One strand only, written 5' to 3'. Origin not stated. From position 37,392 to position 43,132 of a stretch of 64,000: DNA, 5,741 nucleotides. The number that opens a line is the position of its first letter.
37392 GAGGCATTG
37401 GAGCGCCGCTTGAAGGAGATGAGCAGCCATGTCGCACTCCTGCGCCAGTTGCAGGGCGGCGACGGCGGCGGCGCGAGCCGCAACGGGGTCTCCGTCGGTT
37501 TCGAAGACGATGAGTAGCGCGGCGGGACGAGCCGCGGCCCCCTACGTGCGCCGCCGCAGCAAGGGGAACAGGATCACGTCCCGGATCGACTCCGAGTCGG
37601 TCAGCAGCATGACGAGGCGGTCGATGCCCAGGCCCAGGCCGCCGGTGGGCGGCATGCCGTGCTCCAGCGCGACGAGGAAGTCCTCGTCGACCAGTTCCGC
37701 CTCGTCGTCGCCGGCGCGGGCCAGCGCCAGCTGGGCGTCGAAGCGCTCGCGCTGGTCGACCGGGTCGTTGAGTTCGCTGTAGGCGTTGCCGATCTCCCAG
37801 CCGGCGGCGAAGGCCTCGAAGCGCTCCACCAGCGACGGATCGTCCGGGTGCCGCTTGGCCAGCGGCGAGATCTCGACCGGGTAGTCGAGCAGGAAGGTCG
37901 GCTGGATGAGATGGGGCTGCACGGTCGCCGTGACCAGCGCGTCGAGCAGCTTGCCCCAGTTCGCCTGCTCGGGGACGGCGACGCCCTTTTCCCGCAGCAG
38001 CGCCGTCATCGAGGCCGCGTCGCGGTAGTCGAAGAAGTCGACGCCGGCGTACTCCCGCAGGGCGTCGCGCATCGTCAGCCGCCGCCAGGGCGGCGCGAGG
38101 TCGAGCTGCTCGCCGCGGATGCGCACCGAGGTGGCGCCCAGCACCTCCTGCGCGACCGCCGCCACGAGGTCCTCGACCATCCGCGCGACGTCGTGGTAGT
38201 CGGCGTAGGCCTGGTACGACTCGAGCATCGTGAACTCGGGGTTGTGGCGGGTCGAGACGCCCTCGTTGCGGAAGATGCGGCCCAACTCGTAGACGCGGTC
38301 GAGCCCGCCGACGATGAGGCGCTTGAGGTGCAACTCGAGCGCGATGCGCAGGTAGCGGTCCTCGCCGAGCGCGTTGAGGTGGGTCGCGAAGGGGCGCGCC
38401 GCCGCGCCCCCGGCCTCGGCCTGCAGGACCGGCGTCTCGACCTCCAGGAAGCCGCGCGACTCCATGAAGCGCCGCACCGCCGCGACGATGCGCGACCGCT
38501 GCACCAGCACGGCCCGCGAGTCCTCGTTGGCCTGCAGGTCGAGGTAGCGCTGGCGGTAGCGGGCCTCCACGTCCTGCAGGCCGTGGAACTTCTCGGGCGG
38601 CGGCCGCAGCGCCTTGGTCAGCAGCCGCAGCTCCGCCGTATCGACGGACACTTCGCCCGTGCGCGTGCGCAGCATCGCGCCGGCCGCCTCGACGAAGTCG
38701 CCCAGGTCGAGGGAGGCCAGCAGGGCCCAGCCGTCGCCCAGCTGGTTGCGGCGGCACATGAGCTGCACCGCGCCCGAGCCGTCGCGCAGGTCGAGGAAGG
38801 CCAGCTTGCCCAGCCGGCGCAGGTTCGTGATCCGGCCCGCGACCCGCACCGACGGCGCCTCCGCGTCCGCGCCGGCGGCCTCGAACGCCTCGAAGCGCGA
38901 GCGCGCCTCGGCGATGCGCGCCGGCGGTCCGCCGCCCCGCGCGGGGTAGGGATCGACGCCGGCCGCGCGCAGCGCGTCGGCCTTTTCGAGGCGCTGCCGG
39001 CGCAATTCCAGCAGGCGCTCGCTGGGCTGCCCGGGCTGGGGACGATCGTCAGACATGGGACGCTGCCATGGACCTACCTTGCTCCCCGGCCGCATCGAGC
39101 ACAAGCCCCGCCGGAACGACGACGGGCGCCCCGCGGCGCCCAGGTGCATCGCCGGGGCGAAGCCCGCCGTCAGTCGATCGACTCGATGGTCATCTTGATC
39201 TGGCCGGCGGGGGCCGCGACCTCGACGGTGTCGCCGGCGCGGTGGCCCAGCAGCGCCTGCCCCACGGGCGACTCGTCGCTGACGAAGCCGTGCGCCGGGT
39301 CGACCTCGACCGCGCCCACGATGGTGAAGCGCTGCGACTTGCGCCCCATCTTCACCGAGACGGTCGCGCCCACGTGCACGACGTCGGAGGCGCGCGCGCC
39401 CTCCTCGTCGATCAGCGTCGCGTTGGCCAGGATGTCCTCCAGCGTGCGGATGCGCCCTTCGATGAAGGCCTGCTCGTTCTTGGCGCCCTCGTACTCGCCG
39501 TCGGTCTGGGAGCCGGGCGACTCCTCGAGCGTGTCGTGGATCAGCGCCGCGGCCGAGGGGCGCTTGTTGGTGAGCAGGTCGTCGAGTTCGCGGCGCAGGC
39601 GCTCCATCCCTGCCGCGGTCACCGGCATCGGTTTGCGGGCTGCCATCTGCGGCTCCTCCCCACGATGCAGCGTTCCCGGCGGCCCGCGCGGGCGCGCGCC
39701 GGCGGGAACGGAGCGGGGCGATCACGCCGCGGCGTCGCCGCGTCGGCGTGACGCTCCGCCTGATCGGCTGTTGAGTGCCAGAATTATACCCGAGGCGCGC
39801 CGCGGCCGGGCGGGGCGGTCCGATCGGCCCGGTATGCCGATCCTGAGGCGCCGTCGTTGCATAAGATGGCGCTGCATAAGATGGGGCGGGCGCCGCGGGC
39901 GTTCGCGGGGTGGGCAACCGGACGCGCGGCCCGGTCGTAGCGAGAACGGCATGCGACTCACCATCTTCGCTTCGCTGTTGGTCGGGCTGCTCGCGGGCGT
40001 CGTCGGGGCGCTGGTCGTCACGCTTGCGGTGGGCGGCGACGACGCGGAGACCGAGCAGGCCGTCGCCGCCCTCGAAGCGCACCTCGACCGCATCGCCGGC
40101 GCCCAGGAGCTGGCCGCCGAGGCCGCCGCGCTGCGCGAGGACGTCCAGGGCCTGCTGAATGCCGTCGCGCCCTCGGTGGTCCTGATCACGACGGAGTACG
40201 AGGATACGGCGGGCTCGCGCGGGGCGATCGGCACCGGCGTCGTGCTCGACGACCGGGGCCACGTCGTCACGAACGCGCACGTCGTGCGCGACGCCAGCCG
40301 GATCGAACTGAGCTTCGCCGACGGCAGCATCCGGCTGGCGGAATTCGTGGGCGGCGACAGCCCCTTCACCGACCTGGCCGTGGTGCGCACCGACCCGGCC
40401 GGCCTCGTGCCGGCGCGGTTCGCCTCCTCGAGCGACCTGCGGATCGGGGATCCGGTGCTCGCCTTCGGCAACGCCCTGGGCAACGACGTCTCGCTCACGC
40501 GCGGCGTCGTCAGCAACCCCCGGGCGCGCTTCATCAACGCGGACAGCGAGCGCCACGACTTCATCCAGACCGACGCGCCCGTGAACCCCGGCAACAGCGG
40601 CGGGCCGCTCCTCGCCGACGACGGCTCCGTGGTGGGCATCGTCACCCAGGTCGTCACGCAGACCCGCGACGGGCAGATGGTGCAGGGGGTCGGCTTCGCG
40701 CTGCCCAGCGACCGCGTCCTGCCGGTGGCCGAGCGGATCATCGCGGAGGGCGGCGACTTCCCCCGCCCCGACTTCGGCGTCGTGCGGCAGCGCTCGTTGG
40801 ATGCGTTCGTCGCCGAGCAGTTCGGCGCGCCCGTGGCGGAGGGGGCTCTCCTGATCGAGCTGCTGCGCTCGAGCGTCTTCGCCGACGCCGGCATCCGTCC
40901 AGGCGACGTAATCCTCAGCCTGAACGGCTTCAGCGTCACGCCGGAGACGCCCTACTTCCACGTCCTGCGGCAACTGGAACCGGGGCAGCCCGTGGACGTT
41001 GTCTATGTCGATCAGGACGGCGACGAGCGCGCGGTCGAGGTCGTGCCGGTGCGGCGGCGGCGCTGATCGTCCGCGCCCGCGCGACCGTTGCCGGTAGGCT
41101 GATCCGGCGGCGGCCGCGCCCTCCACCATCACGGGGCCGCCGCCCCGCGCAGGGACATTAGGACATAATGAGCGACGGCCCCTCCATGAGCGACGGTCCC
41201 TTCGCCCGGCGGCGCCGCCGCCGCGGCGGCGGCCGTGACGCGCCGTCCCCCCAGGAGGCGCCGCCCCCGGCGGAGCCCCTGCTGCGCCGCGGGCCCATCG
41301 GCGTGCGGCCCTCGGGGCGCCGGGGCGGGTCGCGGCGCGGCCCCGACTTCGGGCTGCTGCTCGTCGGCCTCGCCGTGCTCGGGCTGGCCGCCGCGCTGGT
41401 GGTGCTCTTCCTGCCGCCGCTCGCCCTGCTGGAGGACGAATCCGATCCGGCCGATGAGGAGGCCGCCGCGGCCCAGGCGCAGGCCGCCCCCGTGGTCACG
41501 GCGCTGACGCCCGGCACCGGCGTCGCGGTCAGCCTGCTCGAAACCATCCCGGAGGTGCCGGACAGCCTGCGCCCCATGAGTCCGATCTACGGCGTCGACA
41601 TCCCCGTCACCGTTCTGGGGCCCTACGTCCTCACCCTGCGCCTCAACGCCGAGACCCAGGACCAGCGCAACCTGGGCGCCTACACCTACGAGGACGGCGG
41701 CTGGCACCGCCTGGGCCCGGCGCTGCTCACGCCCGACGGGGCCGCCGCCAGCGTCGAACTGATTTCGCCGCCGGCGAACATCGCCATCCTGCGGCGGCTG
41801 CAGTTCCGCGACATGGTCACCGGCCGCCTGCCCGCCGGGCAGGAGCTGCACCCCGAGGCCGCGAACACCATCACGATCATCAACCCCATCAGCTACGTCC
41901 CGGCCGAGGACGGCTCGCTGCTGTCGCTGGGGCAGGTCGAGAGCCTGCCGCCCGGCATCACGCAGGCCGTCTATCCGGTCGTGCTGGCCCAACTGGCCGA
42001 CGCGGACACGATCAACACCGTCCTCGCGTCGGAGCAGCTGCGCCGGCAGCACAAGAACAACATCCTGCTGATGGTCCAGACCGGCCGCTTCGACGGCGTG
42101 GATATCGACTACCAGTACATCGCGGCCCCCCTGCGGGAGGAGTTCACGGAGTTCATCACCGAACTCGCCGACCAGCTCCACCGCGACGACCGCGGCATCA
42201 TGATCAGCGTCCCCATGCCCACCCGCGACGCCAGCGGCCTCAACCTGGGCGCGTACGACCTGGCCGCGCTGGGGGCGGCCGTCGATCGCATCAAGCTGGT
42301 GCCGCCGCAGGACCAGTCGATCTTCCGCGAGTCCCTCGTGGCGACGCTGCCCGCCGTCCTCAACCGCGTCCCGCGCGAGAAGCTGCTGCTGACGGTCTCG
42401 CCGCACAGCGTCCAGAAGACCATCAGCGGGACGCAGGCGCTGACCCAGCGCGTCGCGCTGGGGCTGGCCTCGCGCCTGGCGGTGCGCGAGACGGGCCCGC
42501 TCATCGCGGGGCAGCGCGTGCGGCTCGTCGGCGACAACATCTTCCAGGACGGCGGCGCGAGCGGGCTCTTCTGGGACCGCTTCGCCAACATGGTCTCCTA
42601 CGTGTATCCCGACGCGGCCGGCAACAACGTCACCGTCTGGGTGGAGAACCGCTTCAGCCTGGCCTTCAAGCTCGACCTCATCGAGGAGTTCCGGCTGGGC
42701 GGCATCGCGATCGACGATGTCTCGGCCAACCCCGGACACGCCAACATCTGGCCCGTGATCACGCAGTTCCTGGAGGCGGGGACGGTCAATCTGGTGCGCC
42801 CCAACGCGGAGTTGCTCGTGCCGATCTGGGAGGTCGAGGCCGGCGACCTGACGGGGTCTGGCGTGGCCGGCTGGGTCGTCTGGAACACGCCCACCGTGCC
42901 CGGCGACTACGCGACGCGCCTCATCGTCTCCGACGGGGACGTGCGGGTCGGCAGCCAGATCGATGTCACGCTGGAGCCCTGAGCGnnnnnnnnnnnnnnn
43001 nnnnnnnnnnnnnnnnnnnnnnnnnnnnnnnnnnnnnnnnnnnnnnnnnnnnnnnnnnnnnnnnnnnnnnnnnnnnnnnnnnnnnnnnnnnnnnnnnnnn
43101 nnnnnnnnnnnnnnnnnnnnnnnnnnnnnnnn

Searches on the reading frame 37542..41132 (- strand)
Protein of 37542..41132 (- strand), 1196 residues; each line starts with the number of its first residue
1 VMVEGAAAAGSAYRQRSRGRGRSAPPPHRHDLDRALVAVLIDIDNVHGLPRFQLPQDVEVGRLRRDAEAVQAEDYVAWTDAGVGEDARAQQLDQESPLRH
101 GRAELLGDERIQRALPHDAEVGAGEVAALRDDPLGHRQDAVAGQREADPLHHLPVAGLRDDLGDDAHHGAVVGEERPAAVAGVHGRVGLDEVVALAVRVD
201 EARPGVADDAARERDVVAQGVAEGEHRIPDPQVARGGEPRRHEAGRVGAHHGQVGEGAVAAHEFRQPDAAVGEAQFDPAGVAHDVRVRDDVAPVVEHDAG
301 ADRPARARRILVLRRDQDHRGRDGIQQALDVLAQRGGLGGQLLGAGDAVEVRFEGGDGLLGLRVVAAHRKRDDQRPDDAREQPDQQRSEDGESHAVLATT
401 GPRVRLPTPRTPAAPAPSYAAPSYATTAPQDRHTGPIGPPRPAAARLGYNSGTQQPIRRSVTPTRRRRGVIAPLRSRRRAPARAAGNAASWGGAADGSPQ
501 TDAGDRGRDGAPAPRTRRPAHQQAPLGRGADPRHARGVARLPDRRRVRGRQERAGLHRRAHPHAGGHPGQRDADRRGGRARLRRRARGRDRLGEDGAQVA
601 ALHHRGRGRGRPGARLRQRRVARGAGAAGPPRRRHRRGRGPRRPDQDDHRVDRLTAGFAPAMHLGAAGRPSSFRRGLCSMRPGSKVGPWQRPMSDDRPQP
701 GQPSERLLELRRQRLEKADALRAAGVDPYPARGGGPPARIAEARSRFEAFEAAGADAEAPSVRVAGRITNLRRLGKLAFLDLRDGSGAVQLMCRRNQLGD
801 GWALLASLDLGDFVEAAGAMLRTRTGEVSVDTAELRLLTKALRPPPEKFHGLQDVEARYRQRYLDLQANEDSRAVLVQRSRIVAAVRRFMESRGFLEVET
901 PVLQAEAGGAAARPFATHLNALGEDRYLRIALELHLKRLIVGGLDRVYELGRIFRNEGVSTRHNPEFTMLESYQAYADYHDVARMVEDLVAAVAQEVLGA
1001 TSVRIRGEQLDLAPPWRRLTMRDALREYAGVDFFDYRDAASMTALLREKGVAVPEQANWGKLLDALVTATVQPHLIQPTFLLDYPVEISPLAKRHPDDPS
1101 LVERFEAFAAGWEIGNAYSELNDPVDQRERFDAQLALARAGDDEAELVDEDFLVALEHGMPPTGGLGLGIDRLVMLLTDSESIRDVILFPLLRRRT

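Call 10: search_protein_families(library=pfam, proteins=[window:37542-41132:-], max_evalue=0.01)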
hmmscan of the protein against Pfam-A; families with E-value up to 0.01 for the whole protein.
window:37542-41132:- (1196 aa): 3 families
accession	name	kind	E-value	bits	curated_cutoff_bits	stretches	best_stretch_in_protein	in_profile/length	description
PF00152.25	tRNA-synt_2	-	2.9e-90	302.9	25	1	855-1191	2-306/308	tRNA synthetases class II (D, K and N)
PF01336.31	tRNA_anti-codon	-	2.9e-12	46.8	27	1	762-837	1-74/75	OB-fold nucleic acid binding domain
PF01409.25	tRNA-synt_2d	-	0.0025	17.8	19.8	0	1164-1186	213-235/246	tRNA synthetases class II core domain (F)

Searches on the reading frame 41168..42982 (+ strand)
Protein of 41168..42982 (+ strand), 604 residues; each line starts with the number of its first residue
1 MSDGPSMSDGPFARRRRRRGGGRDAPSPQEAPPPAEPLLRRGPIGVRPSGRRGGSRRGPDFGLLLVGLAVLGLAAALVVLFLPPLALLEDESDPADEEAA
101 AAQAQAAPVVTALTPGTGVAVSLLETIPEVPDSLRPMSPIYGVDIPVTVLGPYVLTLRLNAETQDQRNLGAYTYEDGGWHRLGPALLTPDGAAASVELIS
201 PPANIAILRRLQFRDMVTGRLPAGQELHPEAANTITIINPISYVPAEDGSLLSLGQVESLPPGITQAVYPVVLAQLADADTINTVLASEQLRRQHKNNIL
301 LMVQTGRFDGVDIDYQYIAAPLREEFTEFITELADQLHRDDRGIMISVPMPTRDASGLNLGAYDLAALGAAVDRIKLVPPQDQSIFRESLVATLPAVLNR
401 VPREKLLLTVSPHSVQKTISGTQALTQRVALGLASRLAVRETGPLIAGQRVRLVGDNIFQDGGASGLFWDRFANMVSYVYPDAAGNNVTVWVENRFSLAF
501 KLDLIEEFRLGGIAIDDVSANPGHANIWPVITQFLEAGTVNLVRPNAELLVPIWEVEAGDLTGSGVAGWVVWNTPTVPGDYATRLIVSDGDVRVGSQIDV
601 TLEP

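Call 73: search_protein_families(library=pfam, proteins=[window:41168-42982:+], max_evalue=0.00001)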
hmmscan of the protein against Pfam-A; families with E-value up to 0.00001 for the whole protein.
window:41168-42982:+ (604 aa): 1 family
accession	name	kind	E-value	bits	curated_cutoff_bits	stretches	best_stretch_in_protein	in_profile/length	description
PF00704.34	Glyco_hydro_18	-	1.6e-08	35.1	29.6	1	283-377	81-178/317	Glycosyl hydrolases family 18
